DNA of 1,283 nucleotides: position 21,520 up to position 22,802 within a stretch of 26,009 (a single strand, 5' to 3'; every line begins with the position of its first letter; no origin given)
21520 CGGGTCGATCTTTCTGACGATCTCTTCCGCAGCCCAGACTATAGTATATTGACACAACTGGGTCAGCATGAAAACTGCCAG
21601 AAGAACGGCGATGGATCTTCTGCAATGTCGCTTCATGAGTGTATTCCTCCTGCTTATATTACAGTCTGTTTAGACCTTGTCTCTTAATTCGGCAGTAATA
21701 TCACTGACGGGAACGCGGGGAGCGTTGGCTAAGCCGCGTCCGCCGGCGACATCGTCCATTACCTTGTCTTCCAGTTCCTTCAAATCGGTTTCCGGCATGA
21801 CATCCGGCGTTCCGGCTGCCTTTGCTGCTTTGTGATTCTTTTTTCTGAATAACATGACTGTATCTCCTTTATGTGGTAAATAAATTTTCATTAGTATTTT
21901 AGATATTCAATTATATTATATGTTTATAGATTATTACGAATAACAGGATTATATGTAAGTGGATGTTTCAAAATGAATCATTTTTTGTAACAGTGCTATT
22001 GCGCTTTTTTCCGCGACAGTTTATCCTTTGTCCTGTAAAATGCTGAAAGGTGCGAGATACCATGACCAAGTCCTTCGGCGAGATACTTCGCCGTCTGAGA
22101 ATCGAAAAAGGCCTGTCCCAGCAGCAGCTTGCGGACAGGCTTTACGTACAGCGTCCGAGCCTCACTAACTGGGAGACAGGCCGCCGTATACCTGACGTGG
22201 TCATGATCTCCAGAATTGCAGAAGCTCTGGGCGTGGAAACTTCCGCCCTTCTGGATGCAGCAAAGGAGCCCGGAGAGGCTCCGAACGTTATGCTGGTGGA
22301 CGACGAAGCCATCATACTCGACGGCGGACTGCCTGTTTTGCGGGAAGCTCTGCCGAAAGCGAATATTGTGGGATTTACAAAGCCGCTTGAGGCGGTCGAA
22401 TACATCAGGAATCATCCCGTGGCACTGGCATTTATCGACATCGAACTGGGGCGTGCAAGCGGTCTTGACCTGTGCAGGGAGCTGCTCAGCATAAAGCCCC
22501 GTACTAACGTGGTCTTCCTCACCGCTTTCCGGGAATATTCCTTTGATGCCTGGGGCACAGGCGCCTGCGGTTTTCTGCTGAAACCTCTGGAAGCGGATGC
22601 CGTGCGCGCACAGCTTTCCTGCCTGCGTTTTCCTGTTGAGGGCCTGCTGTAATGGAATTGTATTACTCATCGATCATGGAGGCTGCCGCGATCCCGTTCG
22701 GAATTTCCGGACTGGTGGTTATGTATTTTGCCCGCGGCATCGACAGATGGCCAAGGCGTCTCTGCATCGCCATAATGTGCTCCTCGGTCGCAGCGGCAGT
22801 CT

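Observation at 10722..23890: Candidate peptide-signalling island: GG-leader peptide + XRE-REC regulator + multi-TM kinase controlling a giant SLH protein and S8 protease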

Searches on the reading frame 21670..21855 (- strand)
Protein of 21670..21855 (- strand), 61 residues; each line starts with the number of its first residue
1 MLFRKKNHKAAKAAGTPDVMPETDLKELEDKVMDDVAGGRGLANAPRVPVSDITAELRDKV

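Call 5: search_protein_families(library=pfam, proteins=[window:21670-21855:-], max_evalue=0.01)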
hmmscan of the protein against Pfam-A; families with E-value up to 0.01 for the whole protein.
window:21670-21855:- (61 aa): 0 families

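Call 7: search_protein_families(library=ncbifam, proteins=[window:21670-21855:-], max_evalue=1)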
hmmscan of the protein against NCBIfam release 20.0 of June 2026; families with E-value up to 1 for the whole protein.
window:21670-21855:- (61 aa): 1 family
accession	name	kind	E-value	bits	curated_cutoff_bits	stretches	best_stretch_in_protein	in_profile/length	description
TIGR01717.1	AMP-nucleosdse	equivalog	0.16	10.7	364.7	1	8-56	124-169/478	AMP nucleosidase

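Call 11: find_homologous_proteins(query=window:21670-21855:-, max_evalue=0.1)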
Query window:21670-21855:- (61 aa): 3 proteins with E <= 0.1 among 3 candidates.
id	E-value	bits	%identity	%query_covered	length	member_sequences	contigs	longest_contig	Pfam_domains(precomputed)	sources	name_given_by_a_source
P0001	3.9e-30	120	93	100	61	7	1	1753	-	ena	-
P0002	4.4e-28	113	92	100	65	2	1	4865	-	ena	-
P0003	9.5e-26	106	88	100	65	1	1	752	-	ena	-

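Call 13: find_encoding_contigs(protein=P0002, flank=10000)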
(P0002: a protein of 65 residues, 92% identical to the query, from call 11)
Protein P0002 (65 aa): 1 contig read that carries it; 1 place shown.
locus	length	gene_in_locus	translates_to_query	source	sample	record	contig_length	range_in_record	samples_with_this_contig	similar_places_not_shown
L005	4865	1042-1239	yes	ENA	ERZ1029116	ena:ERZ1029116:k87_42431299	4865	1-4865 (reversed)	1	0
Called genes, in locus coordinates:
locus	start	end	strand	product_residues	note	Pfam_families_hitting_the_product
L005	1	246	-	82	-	?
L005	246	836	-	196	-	PF12844:HTH_19, PF13560:HTH_31, PF01381:HTH_3, PF00072:Response_reg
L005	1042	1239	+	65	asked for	-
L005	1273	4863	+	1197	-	?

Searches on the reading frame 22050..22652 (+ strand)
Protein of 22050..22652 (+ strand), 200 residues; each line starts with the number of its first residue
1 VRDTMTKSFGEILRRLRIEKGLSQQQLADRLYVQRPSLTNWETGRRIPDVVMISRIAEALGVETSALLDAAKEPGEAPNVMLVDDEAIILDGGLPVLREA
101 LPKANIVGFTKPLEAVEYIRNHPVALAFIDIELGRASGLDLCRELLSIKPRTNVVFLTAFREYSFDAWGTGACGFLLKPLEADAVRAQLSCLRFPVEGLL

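Call 5: search_protein_families(library=pfam, proteins=[window:22050-22652:+], max_evalue=0.01)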
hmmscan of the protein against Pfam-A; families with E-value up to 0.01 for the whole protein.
window:22050-22652:+ (200 aa): 7 families
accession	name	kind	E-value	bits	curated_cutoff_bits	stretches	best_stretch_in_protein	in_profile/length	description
PF01381.28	HTH_3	-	4.7e-15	55.8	23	1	13-65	1-53/55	Helix-turn-helix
PF00072.30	Response_reg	-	9.1e-15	55.2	30.2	1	80-188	1-109/111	Response regulator receiver domain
PF13560.12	HTH_31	-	2e-13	50.9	27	1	9-68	2-61/64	Helix-turn-helix domain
PF12844.13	HTH_19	-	8.6e-13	48.4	30.2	1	10-71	1-62/64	Helix-turn-helix domain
PF01047.28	MarR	-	0.00025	21.3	24.6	1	11-41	7-37/59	MarR family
PF13443.12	HTH_26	-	0.0012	19.5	22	1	13-68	2-58/63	Cro/C1-type HTH DNA-binding domain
PF13413.12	HTH_25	-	0.0013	19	24.6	1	12-63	1-58/62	Helix-turn-helix domain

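Call 7: search_protein_families(library=ncbifam, proteins=[window:22050-22652:+], max_evalue=1)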
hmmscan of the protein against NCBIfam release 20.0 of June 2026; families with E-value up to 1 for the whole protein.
window:22050-22652:+ (200 aa): 77 families (the best 25 are shown)
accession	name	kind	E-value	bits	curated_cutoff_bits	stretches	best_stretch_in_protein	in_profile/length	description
NF008677.0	PRK11697.1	equivalog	8.6e-14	51.5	246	1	79-193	3-116/238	two-component system response regulator BtsR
NF041951.1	phage_RstR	subfamily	3.9e-12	46.4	80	1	8-82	2-76/108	RstR family transcriptional repressor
NF008296.0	PRK11083.1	equivalog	8.1e-09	35.2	273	1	77-162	3-85/228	two-component system response regulator CreB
NF052445.1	RespRegMctR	equivalog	5e-08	32.6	300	1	79-185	3-111/205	two-component system response regulator MctR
NF047785.1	respo_reg_MadR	equivalog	6.3e-08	32.2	300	1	80-182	3-110/209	MadR family response regulator transcription factor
NF011896.0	PRK15369.1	equivalog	7.3e-08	32.3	242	1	79-182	5-110/211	two component system response regulator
NF010684.1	PRK14084.1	equivalog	1.8e-07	31.1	375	1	113-187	36-110/254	response regulator transcription factor LytR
NF007403.0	PRK09935.1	equivalog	4.4e-07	29.7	271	1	93-179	18-107/210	fimbria biosynthesis transcriptional regulator FimZ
NF033791.1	ActR_PrrA_rreg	equivalog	7.5e-07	29.3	250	1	113-189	35-113/173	ActR/PrrA/RegA family redox response regulator transcription factor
NF006623.1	PRK09191.1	subfamily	8.7e-07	28.9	240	1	67-189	124-248/258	PhyR family response regulator anti-anti-sigma factor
TIGR03070.1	couple_hipB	subfamily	1.2e-06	28.4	71.65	1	8-63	2-57/58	type II toxin-antitoxin system Y4mF family antitoxin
NF006015.0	PRK08154.1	subfamily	1.2e-06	28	204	1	3-73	25-95/314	anaerobic benzoate catabolism transcriptional regulator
NF041946.1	LuxO_transreg_Vib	equivalog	2.1e-06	26.8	800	1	111-189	28-108/463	quorum-sensing sigma-54 dependent transcriptional regulator LuxO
NF007018.1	PRK09483.1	equivalog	3.4e-06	26.9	280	1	79-184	3-110/217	UvrY/SirA/GacA family response regulator transcription factor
NF041734.1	resp_reg_RppA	equivalog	4.4e-06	26.2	250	1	80-192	3-117/229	two-component system response regulator RppA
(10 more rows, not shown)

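Call 15: find_homologous_proteins(query=window:22050-22652:+, max_evalue=0.00001)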
Query window:22050-22652:+ (200 aa): 1522 proteins with E <= 0.00001 among 2639 candidates; the best 120 are listed.
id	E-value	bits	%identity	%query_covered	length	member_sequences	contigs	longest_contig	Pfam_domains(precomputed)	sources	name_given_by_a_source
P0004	1.1e-122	425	100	98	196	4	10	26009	PF12844.14,PF01381.29,PF00072.31,PF13560.13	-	-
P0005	3.5e-107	374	86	98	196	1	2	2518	PF12844.14,PF01381.29,PF00072.31,PF13560.13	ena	-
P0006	1.1e-93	330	78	98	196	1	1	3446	PF12844.14,PF01381.29,PF00072.31,PF13560.13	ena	-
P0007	9.5e-93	327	77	98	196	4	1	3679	PF12844.14,PF01381.29,PF00072.31,PF13560.13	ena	-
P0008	1.9e-91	323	72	98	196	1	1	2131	PF12844.14,PF01381.29,PF00072.31,PF13560.13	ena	-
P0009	2.2e-91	323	74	100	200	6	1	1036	PF01047.29,PF12844.14,PF01381.29,PF00072.31,PF13560.13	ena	-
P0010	9.5e-91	321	73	98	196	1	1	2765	PF01047.29,PF12844.14,PF01381.29,PF00072.31,PF13560.13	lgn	-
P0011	1.8e-90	320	73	98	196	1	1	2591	PF12844.14,PF01381.29,PF00072.31,PF13560.13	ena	-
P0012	4.9e-90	318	72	98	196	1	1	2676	PF12844.14,PF01381.29,PF00072.31,PF13560.13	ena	-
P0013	6.7e-90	318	72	98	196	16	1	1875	PF12844.14,PF01381.29,PF00072.31,PF13560.13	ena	-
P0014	7.0e-90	318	71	98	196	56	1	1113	PF12844.14,PF01381.29,PF00072.31,PF13560.13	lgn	-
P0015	9.3e-90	317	72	98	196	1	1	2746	PF12844.14,PF01381.29,PF00072.31,PF13560.13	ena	-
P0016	1.3e-89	317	71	98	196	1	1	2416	PF12844.14,PF01381.29,PF00072.31,PF13560.13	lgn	-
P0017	2.3e-89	316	73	98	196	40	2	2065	PF12844.14,PF01381.29,PF00072.31,PF13560.13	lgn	-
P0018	3.3e-89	316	72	98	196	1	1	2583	PF12844.14,PF01381.29,PF00072.31,PF13560.13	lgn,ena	-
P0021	4.6e-88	312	71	98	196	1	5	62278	PF12844.14,PF01381.29,PF00072.31,PF13560.13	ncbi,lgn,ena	-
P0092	2.8e-85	303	69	100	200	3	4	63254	PF12844.14,PF13413.13,PF01381.29,PF00072.31,PF13560.13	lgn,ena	-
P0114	7.9e-85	301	68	98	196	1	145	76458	PF12844.14,PF01381.29,PF00072.31,PF13560.13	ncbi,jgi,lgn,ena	jgi:transcriptional regulator with XRE-family HTH domain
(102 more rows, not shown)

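Call 16: find_encoding_contigs(protein=P0114, flank=10000, max_places=3)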
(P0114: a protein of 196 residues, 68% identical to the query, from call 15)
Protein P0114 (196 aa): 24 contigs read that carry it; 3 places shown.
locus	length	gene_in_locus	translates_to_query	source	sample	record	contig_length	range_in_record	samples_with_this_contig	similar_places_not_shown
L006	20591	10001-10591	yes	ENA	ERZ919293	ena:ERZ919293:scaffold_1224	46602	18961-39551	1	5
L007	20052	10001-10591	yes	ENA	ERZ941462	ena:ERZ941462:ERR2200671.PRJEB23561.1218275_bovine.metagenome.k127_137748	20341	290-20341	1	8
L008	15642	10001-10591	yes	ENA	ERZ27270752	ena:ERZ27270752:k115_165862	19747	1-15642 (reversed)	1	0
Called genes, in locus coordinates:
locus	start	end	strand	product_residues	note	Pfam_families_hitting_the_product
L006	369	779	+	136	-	PF03682:UPF0158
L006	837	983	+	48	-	-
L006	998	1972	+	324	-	PF03358:FMN_red (faint)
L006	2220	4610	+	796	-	PF09364:XFP_N, PF03894:XFP, PF09363:XFP_C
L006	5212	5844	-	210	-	PF21570:ArgZ-like_C_2nd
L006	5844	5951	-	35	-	-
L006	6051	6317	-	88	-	PF00708:Acylphosphatase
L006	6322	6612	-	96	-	PF03795:YCII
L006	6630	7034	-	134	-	PF08818:DUF1801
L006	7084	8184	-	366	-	PF13487:HD_5, PF01966:HD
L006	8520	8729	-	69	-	-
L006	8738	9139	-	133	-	PF04138:GtrA_DPMS_TM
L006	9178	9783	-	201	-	-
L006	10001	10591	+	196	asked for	PF12844:HTH_19, PF13560:HTH_31, PF01381:HTH_3, PF00072:Response_reg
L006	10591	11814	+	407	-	PF06580:His_kinase, PF02518:HATPase_c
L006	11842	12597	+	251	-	PF13367:PrsW-protease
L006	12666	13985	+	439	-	-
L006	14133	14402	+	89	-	-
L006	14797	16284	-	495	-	PF05598:DUF772, PF01609:DDE_Tnp_1 (faint), PF13751:DDE_Tnp_1_6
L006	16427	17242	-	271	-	PF00941:FAD_binding_5, PF03450:CO_deh_flav_C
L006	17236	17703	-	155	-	PF13085:Fer2_3 (faint), PF01799:Fer2_2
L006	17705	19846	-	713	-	PF01315:Ald_Xan_dh_C, PF02738:MoCoBD_1, PF20256:MoCoBD_2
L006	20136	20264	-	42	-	-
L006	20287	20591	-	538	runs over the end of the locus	PF06100:MCRA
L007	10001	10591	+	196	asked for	PF12844:HTH_19, PF13560:HTH_31, PF01381:HTH_3, PF00072:Response_reg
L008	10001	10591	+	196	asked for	PF12844:HTH_19, PF13560:HTH_31, PF01381:HTH_3, PF00072:Response_reg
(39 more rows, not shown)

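Call 17: find_encoding_contigs(protein=P0021, flank=10000, max_places=2)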
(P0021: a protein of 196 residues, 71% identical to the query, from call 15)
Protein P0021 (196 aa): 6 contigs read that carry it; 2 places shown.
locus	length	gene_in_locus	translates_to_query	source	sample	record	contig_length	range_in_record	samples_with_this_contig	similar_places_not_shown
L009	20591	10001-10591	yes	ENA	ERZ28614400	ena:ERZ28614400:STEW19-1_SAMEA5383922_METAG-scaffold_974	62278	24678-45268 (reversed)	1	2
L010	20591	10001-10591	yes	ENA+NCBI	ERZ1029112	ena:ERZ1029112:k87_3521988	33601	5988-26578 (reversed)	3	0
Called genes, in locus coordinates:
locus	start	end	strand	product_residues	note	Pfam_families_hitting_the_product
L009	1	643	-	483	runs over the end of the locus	PF01554:MatE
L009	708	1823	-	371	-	PF01368:DHH, PF02833:DHHA2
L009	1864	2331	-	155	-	-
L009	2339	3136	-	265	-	-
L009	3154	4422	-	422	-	-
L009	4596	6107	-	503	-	PF00395:SLH, PF12710:HAD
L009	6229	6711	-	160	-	PF01554:MatE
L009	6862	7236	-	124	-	-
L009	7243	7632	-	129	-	-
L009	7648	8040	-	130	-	-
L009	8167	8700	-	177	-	-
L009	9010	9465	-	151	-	PF01569:PAP2 (weak)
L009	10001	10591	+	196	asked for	PF12844:HTH_19, PF13560:HTH_31, PF01381:HTH_3, PF00072:Response_reg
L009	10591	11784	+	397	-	PF06580:His_kinase, PF02518:HATPase_c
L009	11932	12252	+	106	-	PF12158:DUF3592 (weak)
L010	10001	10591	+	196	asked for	PF12844:HTH_19, PF13560:HTH_31, PF01381:HTH_3, PF00072:Response_reg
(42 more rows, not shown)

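Call 18: find_encoding_contigs(protein=P0092, flank=10000, max_places=2)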
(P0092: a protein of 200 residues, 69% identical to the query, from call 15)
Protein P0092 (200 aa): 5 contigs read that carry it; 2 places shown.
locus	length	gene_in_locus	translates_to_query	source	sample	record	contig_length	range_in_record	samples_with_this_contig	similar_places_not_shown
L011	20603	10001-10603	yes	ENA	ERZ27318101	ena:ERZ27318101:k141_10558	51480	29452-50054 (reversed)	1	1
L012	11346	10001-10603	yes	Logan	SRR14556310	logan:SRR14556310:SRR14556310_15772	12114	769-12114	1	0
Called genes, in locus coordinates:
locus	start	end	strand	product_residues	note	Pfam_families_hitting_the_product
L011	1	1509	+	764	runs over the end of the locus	PF23139:OB_YrrC, PF14520:HHH_5 (faint), PF14490:HHH_RecD2, PF01443:Viral_helicase1 (faint), PF13245:AAA_19, PF13604:AAA_30, PF18335:SH3_13, PF13538:UvrD_C_2, +2 more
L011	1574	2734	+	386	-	-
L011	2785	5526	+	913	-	PF14284:PcfJ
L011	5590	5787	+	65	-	-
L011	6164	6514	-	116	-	-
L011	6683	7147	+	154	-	PF13586:DDE_Tnp_1_2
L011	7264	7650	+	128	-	-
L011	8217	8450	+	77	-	-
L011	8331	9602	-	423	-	-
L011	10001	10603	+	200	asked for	PF01381:HTH_3, PF12844:HTH_19, PF13413:HTH_25 (weak), PF13560:HTH_31, PF00072:Response_reg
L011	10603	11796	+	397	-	PF06580:His_kinase, PF02518:HATPase_c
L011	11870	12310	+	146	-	PF12098:DUF3574 (weak)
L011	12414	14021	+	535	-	-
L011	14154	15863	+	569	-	PF14200:RicinB_lectin_2, PF05887:Trypan_PARP (weak)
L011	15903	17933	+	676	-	PF02534:T4SS-DNA_transf, PF10412:TrwB_AAD_bind, PF12696:TraG-D_C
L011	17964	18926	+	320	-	-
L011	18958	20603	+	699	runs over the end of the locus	-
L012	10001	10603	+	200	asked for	PF01381:HTH_3, PF12844:HTH_19, PF13413:HTH_25 (weak), PF13560:HTH_31, PF00072:Response_reg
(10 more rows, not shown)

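Call 19: find_related_loci(query=window:22062-22652:+, collection=genome_contigs, flank=8000)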
Query window:22062-22652:+ (196 aa) in genome_contigs; peptide patterns used: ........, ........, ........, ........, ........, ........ (x = any residue, [..] = any of these).
426 stretches matched a pattern; 144 encode a relative of the query (tblastn E <= 1e-3); the best 80 are kept; 80 distinct loci.
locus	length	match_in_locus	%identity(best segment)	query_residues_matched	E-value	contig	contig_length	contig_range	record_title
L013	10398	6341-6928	74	1-196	7e-92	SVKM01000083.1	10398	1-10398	MAG: Oscillospiraceae bacterium isolate SIG461 NODE_3927_length_10398_cov_3.817072, whole genome shotgun sequence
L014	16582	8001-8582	59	1-194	1e-77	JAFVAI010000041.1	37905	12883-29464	MAG: Schwartzia sp. (in: firmicutes) isolate RGIG4989 Roe_deer_Rumen-5__c187744, whole genome shotgun sequence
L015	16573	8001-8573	63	1-191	3e-74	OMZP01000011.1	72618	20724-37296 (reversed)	uncultured Clostridiales bacterium isolate RUG103 genome assembly, contig: scaffold_403, whole genome shotgun sequence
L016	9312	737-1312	57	1-192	6e-74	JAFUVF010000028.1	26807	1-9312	MAG: Lachnospiraceae bacterium isolate RGIG4856 Roe_deer_Rumen-1__c7397, whole genome shotgun sequence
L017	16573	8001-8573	57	1-191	7e-74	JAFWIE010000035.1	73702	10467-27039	MAG: Atopobiaceae bacterium isolate RGIG5762 Sheep_Ileum-4__c1215, whole genome shotgun sequence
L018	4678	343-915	57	1-191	1e-73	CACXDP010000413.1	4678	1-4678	MAG: uncultured Coriobacteriaceae bacterium isolate RUG11163 genome assembly, contig: RUG11163_asm_413, whole genome sho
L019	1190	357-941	54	1-195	1e-76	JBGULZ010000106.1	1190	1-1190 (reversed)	MAG: Ruminococcus sp. isolate ruminal_MAG_245 ruminal_MAG_245_contig_0106, whole genome shotgun sequence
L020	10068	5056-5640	53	1-195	9e-72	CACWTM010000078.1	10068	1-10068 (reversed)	MAG: uncultured Ruminococcus sp. isolate RUG10903 genome assembly, contig: RUG10903_asm_78, whole genome shotgun sequenc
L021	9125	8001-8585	53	1-195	9e-72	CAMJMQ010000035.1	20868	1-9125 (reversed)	MAG: uncultured Clostridia bacterium isolate SRR12081300_bin.86_metaWRAP_v1.3_MAG genome assembly, contig: ERZ12289770.3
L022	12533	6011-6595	53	1-195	9e-72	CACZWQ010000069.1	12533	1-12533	MAG: uncultured Ruminococcus sp. isolate RUG13014 genome assembly, contig: RUG13014_asm_69, whole genome shotgun sequenc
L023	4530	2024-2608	53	1-195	2e-71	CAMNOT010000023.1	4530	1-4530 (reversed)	MAG: uncultured Clostridia bacterium isolate SRR873599_bin.74_metaWRAP_v1.3_MAG genome assembly, contig: ERZ1756080.1319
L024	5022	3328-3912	52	1-195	4e-71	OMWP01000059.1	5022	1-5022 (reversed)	uncultured Clostridiales bacterium isolate RUG041 genome assembly, contig: scaffold_11184, whole genome shotgun sequence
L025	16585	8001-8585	53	1-195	6e-71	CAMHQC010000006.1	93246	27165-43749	MAG: uncultured Clostridia bacterium isolate SRR11784286_bin.27_metaWRAP_v1.3_MAG genome assembly, contig: ERZ12202890.3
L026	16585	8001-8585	52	1-195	8e-71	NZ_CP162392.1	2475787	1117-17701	Ruminococcus sp. JL13D9 chromosome, complete genome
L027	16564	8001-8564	55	5-192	7e-71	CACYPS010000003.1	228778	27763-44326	MAG: uncultured Lachnospiraceae bacterium isolate RUG12161 genome assembly, contig: RUG12161_asm_3, whole genome shotgun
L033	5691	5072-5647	52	1-192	5e-69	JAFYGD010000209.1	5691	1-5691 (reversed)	MAG: Eubacterium sp. isolate RGIG7060 Sheep_Rumen.Co__c3785655, whole genome shotgun sequence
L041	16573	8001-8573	58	1-191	4e-73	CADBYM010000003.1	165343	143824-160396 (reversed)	MAG: uncultured Coriobacteriaceae bacterium isolate RUG14419 genome assembly, contig: RUG14419_asm_3, whole genome shotg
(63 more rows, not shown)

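Call 22: search_protein_families(library=pfam, proteins=[L020:4137-4805:-, L020:1257-4091:-, L020:501-1235:-, L020:150-500:-, L013:4421-5995:-, L041:6629-7822:-, L011:8331-9602:-, L006:9178-9783:-, L033:3559-4851:-], max_evalue=0.001)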
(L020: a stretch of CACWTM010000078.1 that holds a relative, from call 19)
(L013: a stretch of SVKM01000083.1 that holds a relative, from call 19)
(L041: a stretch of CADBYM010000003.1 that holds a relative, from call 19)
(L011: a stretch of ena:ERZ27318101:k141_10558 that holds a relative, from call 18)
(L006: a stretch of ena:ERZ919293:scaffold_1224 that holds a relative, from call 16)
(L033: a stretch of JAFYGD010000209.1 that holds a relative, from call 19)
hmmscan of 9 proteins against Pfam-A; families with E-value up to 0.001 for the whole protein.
L020:4137-4805:- (222 aa): 0 families

L020:1257-4091:- (944 aa): 2 families
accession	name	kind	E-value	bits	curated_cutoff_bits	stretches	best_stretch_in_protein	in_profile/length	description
PF00404.24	Dockerin_1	-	4.4e-10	40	22.9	1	602-656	1-56/57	Dockerin type I domain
PF03572.23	Peptidase_S41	-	2.7e-08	34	24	1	391-554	6-153/165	Peptidase family S41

L020:501-1235:- (244 aa): 5 families
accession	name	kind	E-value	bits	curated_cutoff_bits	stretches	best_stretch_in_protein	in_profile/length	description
PF00005.33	ABC_tran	-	5.6e-30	105.2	25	1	20-163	1-136/137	ABC transporter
PF13304.12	AAA_21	-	7.2e-10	39.8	27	1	133-193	235-298/304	AAA domain, putative AbiEii toxin, Type IV TA system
PF13555.12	AAA_29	-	0.00017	21.7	27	1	28-64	22-55/61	P-loop containing region of AAA domain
PF13175.12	AAA_15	-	0.00027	21.1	32.1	0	23-70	19-67/374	AAA ATPase domain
PF13476.12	AAA_23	-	0.00085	20.4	27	0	23-53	15-42/201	AAA domain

L020:150-500:- (116 aa): 0 families

L013:4421-5995:- (524 aa): 3 families
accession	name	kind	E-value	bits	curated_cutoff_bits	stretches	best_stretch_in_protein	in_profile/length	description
PF00395.25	SLH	-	1.7e-17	63.5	20.8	2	79-121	2-44/44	S-layer homology domain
PF12710.13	HAD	-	1.2e-12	49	27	1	241-454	1-187/189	haloacid dehalogenase-like hydrolase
PF00702.32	Hydrolase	-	7.5e-06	26.9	26.4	1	239-402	2-137/191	haloacid dehalogenase-like hydrolase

L041:6629-7822:- (397 aa): 1 family
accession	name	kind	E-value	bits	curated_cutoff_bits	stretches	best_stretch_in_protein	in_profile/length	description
PF00990.26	GGDEF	-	4.1e-23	82.4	23.8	1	236-383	3-157/161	Diguanylate cyclase, GGDEF domain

L011:8331-9602:- (423 aa): 0 families

L006:9178-9783:- (201 aa): 0 families

L033:3559-4851:- (430 aa): 2 families
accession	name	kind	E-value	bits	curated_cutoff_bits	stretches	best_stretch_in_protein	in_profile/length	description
PF06580.19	His_kinase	-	2.2e-21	76.3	25.2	1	232-309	2-79/81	Histidine kinase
PF02518.31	HATPase_c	-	3.2e-14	53.7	26.4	1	328-418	10-110/111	Histidine kinase-, DNA gyrase B-, and HSP90-like ATPase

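Call 23: search_protein_families(library=pfam, proteins=[L022:313-5829:-, L027:1019-6397:-, L027:6528-7106:-, L027:7103-7612:-, L017:10108-14055:-, L041:9946-13041:-, L017:6079-7767:+], max_evalue=0.001)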
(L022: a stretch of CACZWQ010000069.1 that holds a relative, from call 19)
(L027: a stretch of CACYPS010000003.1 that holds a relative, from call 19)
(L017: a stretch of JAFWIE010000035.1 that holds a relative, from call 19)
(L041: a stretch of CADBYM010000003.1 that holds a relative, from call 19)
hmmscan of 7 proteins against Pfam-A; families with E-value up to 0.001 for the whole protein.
L022:313-5829:- (1838 aa): 3 families
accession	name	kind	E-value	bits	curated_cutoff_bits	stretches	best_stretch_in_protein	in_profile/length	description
PF18889.6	Beta_helix_3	-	1.1e-14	54.6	27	1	644-665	1-19/20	Beta helix repeat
PF18998.6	Flg_new_2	-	1.2e-09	38.4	23.6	0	1163-1232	8-72/73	Divergent InlB B-repeat domain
PF00754.31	F5_F8_type_C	-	0.0006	20.4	28.2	0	1292-1427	3-123/127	F5/8 type C domain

L027:1019-6397:- (1792 aa): 4 families
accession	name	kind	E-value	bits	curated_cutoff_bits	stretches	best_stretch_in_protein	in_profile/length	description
PF17802.7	SpaA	-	1.1e-07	32.4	23.1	1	1626-1721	6-80/91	Prealbumin-like fold domain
PF24558.1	DUF7604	-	2.5e-06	28.3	25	1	1100-1230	29-142/147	Domain of unknown function (DUF7604)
PF13519.12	VWA_2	-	5.3e-06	27.5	27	0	826-879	56-106/107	von Willebrand factor type A domain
PF00746.26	Gram_pos_anchor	-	0.00086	19.7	20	0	1748-1787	3-41/43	LPXTG cell wall anchor motif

L027:6528-7106:- (192 aa): 2 families
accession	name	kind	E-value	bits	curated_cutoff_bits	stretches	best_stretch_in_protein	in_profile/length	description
PF10502.14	Peptidase_S26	-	7.4e-32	111.1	22.9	1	32-183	3-168/168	Signal peptidase, peptidase S26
PF00717.28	Peptidase_S24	-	1.7e-05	24.9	23.3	1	54-104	37-86/116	Peptidase S24-like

L027:7103-7612:- (169 aa): 0 families

L017:10108-14055:- (1315 aa): 3 families
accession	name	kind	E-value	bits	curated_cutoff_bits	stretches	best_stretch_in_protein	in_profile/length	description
PF00563.25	EAL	-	7.1e-60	202.7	31.3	1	1074-1301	9-236/236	EAL domain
PF00990.26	GGDEF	-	8.2e-41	139.9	23.8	2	594-742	2-157/161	Diguanylate cyclase, GGDEF domain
PF08447.18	PAS_3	-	4e-20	72.3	25.6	1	800-886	4-89/89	PAS fold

L041:9946-13041:- (1031 aa): 3 families
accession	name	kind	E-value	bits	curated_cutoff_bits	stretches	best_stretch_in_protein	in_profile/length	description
PF00563.25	EAL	-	7.4e-59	199.4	31.3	1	792-1018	10-236/236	EAL domain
PF00990.26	GGDEF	-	2.3e-39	135.2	23.8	2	311-460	2-158/161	Diguanylate cyclase, GGDEF domain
PF08447.18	PAS_3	-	2.6e-16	60.1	25.6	1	516-603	3-89/89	PAS fold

L017:6079-7767:+ (562 aa): 1 family
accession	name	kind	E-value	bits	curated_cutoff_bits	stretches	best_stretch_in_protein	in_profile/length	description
PF00990.26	GGDEF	-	2.4e-21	76.6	23.8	1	408-555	1-157/161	Diguanylate cyclase, GGDEF domain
